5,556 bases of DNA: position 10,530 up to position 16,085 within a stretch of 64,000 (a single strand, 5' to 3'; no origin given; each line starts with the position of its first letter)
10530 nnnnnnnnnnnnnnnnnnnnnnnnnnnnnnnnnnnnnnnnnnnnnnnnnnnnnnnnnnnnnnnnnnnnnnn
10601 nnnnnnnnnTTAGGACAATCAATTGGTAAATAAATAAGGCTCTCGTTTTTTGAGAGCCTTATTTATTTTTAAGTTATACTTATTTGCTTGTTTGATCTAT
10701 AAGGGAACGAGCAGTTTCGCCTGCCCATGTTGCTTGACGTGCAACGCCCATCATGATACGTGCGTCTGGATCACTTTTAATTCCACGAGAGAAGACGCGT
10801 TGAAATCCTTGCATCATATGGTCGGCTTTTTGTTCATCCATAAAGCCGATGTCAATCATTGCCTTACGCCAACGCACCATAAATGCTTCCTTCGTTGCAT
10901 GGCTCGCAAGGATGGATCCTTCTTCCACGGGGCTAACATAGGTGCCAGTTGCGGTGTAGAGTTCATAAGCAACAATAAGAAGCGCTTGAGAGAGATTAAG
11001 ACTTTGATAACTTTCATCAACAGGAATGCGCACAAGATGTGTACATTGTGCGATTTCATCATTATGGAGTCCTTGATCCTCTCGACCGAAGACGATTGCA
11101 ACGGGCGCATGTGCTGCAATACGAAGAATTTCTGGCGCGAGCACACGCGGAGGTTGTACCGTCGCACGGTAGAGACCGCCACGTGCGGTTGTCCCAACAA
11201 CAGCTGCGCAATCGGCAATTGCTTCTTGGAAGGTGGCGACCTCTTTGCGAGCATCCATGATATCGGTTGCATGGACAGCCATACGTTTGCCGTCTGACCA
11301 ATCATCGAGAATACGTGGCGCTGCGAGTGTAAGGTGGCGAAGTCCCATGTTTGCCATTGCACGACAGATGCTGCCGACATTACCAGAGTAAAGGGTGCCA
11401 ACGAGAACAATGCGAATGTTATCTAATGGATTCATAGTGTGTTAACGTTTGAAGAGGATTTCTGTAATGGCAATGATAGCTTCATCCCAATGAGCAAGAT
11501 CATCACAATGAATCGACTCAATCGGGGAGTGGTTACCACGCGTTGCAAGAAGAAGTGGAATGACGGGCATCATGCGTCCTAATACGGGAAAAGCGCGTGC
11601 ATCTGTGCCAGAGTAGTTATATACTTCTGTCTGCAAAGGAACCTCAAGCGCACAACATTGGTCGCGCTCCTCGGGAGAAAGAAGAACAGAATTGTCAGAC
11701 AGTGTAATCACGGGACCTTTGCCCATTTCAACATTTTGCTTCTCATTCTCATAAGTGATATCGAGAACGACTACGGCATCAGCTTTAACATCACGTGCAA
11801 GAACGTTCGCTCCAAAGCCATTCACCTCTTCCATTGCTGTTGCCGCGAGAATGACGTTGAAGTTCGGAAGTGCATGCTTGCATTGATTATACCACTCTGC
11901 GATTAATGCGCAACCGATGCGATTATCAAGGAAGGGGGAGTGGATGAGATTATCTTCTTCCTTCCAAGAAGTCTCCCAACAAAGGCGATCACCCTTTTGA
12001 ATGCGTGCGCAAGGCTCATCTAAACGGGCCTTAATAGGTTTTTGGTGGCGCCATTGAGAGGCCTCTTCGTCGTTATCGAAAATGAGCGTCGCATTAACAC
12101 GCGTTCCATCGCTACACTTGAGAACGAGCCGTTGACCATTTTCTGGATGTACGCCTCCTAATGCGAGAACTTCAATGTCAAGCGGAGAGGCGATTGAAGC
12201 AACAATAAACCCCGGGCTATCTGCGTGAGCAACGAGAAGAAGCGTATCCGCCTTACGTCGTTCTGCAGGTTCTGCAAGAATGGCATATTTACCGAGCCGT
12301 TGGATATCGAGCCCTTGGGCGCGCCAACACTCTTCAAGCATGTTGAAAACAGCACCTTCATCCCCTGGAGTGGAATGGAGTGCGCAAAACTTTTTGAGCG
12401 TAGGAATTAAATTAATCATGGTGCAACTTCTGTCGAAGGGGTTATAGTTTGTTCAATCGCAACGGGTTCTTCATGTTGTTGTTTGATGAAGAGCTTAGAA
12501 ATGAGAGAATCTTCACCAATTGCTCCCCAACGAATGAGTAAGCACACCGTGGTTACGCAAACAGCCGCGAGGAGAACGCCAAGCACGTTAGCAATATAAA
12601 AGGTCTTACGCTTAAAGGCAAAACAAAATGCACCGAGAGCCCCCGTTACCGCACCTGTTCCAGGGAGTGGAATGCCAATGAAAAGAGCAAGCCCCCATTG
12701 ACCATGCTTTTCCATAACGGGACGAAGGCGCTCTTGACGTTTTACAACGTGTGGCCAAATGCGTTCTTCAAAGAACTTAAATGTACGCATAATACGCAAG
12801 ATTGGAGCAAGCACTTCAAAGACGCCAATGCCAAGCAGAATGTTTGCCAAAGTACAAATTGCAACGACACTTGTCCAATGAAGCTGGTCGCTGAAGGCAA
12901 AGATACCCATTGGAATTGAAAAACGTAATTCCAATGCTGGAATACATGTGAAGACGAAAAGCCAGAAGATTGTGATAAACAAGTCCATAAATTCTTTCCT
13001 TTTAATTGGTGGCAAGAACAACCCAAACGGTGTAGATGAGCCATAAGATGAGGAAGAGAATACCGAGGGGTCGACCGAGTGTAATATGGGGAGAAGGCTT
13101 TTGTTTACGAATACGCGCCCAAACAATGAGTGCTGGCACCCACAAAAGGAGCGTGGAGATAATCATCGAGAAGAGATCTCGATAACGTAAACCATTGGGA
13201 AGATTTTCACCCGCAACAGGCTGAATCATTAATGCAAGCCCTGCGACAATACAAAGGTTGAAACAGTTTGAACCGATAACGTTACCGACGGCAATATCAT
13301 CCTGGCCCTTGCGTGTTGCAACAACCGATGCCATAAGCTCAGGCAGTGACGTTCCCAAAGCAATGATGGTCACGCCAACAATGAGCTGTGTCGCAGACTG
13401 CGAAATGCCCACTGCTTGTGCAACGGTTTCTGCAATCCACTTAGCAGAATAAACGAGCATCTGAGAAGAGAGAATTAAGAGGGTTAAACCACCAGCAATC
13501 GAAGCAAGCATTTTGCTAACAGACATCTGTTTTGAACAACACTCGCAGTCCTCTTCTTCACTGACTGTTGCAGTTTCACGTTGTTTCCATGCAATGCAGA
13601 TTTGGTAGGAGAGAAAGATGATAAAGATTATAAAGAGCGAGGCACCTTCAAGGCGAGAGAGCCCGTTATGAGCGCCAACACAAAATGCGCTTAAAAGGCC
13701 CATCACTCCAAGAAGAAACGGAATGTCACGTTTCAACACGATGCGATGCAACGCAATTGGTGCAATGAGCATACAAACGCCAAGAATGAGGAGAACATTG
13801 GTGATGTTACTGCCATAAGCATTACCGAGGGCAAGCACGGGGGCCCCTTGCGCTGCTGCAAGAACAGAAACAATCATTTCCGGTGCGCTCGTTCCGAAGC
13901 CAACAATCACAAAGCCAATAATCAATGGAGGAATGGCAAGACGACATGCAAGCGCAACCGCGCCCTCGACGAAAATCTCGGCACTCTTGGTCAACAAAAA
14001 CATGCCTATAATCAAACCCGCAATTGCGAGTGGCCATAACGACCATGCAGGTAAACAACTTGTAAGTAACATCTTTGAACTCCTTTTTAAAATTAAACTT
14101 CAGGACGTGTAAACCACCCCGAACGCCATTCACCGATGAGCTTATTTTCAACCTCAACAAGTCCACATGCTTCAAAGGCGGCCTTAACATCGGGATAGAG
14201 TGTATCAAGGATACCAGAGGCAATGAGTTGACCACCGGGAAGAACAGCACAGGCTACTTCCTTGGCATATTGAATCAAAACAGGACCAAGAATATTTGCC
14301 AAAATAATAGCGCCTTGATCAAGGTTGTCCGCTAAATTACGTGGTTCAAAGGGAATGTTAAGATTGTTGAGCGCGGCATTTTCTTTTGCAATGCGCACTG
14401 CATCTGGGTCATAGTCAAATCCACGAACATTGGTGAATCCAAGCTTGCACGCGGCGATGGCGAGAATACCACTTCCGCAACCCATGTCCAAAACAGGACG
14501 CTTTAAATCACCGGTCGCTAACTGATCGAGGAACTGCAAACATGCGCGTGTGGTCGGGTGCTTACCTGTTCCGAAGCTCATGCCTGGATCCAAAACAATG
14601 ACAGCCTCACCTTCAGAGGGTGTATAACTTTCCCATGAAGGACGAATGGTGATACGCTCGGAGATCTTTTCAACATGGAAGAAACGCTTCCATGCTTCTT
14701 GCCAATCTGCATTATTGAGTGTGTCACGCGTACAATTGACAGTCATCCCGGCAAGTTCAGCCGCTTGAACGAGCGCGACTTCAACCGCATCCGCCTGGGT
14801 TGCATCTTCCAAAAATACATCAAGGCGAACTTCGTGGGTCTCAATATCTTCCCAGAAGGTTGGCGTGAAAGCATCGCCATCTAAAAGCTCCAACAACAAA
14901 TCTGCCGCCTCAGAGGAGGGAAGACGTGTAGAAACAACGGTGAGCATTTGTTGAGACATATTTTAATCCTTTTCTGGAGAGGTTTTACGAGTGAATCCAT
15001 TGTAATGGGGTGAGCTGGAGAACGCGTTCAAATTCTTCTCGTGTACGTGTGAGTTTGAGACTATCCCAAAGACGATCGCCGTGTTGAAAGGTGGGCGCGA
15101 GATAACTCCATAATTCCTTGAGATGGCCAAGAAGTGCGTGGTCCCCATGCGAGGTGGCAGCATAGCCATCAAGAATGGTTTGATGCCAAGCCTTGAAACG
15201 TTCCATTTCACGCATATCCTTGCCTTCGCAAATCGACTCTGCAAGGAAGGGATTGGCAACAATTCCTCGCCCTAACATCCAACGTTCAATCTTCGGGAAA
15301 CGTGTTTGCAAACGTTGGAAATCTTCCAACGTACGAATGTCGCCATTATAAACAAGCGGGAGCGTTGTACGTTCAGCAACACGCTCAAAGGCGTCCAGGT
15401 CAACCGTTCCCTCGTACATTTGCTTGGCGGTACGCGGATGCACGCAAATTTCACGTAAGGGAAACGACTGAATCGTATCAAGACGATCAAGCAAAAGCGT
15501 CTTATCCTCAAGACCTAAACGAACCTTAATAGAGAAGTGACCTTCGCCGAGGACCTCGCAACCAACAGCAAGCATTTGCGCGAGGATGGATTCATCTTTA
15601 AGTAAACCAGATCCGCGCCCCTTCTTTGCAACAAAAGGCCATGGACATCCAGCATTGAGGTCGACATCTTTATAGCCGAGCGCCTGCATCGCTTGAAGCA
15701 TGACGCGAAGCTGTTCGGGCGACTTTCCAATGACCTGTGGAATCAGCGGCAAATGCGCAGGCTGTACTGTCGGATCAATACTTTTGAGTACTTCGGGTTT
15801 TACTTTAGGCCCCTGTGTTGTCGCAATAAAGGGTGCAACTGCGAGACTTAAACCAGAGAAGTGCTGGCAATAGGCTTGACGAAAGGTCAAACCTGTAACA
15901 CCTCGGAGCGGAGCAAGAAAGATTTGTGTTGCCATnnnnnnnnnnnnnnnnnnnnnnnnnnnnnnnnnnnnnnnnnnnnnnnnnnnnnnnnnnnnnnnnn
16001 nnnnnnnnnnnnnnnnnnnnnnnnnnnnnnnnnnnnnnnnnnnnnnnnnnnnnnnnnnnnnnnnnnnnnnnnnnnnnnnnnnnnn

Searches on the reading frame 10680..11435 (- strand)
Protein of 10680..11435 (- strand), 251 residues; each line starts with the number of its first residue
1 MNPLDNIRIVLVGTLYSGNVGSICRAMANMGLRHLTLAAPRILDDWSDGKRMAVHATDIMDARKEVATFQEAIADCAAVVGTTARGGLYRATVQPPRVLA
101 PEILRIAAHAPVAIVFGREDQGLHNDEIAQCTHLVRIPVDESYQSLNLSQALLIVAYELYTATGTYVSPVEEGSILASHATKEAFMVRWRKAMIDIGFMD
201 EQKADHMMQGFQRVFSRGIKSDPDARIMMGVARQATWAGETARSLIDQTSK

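Call 46: search_protein_families(library=pfam, proteins=[window:10680-11435:-], max_evalue=0.0001)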
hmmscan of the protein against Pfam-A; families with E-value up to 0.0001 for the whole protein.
window:10680-11435:- (251 aa): 1 family
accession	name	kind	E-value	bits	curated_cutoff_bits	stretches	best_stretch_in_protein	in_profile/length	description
PF00588.24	SpoU_methylase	-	1.3e-27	97.1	29.7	1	7-157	2-142/142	SpoU rRNA Methylase family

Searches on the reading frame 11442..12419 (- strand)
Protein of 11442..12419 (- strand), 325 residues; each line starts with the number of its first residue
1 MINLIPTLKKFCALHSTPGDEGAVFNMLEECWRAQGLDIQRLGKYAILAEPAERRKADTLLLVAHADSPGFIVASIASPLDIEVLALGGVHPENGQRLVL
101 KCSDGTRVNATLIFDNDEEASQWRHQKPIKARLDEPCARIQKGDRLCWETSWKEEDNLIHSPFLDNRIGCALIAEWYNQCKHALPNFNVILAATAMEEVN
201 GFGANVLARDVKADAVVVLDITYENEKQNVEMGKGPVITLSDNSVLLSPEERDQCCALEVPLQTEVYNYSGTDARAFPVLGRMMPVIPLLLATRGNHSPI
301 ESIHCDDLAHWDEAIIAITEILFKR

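Call 46: search_protein_families(library=pfam, proteins=[window:11442-12419:-], max_evalue=0.0001)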
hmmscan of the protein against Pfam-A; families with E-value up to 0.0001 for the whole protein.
window:11442-12419:- (325 aa): 1 family
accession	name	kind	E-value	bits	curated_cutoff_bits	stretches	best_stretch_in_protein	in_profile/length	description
PF05343.19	Peptidase_M42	-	2.5e-33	115.8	23.2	1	49-310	5-288/292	M42 glutamyl aminopeptidase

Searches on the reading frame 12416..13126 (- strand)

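Call 46: search_protein_families(library=pfam, proteins=[window:12416-13126:-], max_evalue=0.0001)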
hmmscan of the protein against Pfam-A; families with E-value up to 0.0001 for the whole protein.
window:12416-13126:- (236 aa): 1 family
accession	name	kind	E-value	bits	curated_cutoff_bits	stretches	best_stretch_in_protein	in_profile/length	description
PF06695.16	Sm_multidrug_ex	-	1.8e-23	83.8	30.7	1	66-189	1-120/121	Putative small multi-drug export protein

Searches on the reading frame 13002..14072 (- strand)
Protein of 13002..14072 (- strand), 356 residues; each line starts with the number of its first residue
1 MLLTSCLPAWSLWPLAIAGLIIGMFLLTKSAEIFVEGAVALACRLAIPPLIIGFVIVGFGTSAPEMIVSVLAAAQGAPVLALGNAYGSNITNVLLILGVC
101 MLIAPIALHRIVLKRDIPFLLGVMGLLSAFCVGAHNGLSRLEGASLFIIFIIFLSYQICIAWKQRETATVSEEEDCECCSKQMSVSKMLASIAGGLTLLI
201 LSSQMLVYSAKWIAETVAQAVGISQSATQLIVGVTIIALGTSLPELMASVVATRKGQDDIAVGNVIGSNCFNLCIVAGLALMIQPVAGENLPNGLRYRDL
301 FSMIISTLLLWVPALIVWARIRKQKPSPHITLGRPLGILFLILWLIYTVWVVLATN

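Call 46: search_protein_families(library=pfam, proteins=[window:13002-14072:-], max_evalue=0.0001)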
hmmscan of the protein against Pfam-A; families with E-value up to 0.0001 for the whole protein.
window:13002-14072:- (356 aa): 1 family
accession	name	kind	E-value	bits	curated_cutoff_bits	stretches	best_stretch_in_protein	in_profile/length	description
PF01699.29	Na_Ca_ex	-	5.2e-59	199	24.9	2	16-158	2-150/151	Sodium/calcium exchanger protein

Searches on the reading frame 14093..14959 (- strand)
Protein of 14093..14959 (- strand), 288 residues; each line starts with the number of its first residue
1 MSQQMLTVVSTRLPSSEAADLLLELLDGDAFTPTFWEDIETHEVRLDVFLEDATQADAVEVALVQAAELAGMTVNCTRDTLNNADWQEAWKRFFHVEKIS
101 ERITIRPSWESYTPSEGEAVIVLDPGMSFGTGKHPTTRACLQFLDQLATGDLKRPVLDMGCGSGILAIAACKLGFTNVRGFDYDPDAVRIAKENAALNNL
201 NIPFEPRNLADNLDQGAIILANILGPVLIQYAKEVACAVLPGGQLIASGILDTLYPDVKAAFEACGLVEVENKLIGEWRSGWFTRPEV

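Call 46: search_protein_families(library=pfam, proteins=[window:14093-14959:-], max_evalue=0.0001)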
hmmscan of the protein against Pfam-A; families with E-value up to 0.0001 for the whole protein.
window:14093-14959:- (288 aa): 6 families
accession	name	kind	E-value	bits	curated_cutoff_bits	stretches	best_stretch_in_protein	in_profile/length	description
PF06325.19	PrmA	-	4.6e-63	213.9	22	1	41-279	53-289/296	Ribosomal protein L11 methyltransferase (PrmA)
PF05175.20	MTS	-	4.4e-09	36.6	23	1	138-219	21-102/170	Methyltransferase small domain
PF13649.12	Methyltransf_25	-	1.5e-08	35.7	27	1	156-211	1-57/97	Methyltransferase domain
PF13847.12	Methyltransf_31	-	3.1e-08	33.8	27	1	155-214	6-67/145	Methyltransferase domain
PF13489.12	Methyltransf_23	-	6.5e-07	29.7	27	1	138-202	7-68/164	Methyltransferase domain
PF08241.18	Methyltransf_11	-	3.6e-05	24.8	21.2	0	157-202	1-44/95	Methyltransferase domain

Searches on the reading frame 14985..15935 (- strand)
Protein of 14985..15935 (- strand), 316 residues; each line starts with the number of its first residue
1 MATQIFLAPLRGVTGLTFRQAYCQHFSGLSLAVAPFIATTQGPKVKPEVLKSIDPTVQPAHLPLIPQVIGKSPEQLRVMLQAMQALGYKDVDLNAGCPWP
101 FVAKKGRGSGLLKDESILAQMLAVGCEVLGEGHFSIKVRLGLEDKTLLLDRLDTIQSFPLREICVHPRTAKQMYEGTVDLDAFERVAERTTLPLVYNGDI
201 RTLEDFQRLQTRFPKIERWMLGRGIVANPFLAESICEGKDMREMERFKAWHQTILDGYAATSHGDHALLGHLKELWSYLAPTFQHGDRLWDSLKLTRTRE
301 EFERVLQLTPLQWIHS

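Call 46: search_protein_families(library=pfam, proteins=[window:14985-15935:-], max_evalue=0.0001)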
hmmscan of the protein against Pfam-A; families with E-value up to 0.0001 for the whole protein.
window:14985-15935:- (316 aa): 1 family
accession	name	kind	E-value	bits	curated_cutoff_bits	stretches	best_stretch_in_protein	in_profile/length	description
PF01207.24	Dus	-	1.7e-32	113.2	20.4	1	7-245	2-240/311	Dihydrouridine synthase (Dus)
